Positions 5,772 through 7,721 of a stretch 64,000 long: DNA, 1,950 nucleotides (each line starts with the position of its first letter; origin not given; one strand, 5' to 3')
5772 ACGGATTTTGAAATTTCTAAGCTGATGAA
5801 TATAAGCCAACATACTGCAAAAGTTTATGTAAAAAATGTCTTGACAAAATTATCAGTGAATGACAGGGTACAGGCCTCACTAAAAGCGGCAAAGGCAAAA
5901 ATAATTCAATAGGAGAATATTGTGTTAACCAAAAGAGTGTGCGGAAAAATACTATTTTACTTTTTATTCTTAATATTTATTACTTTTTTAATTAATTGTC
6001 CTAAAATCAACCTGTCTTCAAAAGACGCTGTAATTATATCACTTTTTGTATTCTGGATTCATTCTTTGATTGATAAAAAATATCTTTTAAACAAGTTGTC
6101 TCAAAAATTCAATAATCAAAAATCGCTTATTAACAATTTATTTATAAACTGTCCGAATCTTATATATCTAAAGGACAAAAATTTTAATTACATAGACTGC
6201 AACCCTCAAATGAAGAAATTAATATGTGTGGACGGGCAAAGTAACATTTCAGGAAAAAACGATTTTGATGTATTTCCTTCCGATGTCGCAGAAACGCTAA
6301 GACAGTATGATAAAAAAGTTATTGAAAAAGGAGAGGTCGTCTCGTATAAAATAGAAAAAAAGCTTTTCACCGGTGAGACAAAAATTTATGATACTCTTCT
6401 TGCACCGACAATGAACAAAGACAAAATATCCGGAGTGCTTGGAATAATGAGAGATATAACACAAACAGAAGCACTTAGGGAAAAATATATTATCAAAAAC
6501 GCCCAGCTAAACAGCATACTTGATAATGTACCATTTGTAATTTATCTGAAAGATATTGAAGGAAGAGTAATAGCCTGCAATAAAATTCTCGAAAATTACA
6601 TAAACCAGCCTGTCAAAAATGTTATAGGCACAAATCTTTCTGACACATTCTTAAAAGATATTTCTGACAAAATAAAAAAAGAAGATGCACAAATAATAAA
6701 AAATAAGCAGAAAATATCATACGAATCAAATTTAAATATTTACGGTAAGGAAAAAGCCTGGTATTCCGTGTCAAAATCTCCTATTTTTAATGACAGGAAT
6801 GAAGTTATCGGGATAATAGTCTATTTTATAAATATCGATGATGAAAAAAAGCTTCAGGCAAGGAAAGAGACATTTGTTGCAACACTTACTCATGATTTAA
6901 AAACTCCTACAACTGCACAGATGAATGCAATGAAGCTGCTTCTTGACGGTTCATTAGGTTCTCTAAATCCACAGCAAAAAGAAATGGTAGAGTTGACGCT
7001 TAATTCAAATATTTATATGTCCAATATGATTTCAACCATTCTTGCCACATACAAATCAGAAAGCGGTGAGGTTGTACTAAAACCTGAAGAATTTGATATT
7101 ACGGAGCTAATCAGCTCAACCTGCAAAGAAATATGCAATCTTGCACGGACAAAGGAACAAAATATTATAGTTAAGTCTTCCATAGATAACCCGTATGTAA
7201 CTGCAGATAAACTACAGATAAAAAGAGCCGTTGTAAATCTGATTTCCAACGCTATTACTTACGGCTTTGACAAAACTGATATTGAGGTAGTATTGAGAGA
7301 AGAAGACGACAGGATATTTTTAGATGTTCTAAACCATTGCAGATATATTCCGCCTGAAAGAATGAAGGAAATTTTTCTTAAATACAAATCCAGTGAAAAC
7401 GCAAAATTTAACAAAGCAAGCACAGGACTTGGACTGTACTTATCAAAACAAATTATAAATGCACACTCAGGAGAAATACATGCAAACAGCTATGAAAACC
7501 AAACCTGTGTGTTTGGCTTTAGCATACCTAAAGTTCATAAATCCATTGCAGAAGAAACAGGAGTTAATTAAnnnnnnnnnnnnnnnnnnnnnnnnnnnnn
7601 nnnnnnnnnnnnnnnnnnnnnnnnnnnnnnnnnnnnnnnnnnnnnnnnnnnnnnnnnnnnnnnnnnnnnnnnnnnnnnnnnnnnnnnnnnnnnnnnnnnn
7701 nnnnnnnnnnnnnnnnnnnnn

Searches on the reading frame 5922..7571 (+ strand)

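Call 78: search_protein_families(library=pfam, proteins=[window:5922-7571:+], max_evalue=0.000001)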
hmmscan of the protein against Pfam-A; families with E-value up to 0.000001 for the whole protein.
window:5922-7571:+ (549 aa): 5 families
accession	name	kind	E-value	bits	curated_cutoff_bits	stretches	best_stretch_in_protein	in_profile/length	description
PF08448.16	PAS_4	-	5.1e-28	98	23.1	2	77-183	4-109/110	PAS fold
PF02518.31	HATPase_c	-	2.8e-16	60.4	26.4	1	429-537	2-109/111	Histidine kinase-, DNA gyrase B-, and HSP90-like ATPase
PF13426.13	PAS_9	-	2.4e-14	53.9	27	1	205-305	4-101/103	PAS domain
PF00512.31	HisKA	-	3e-10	40.4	26.9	1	315-382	2-66/66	His Kinase A (phospho-acceptor) domain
PF00989.32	PAS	-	5.8e-10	39.6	22.6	0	195-302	2-110/113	PAS fold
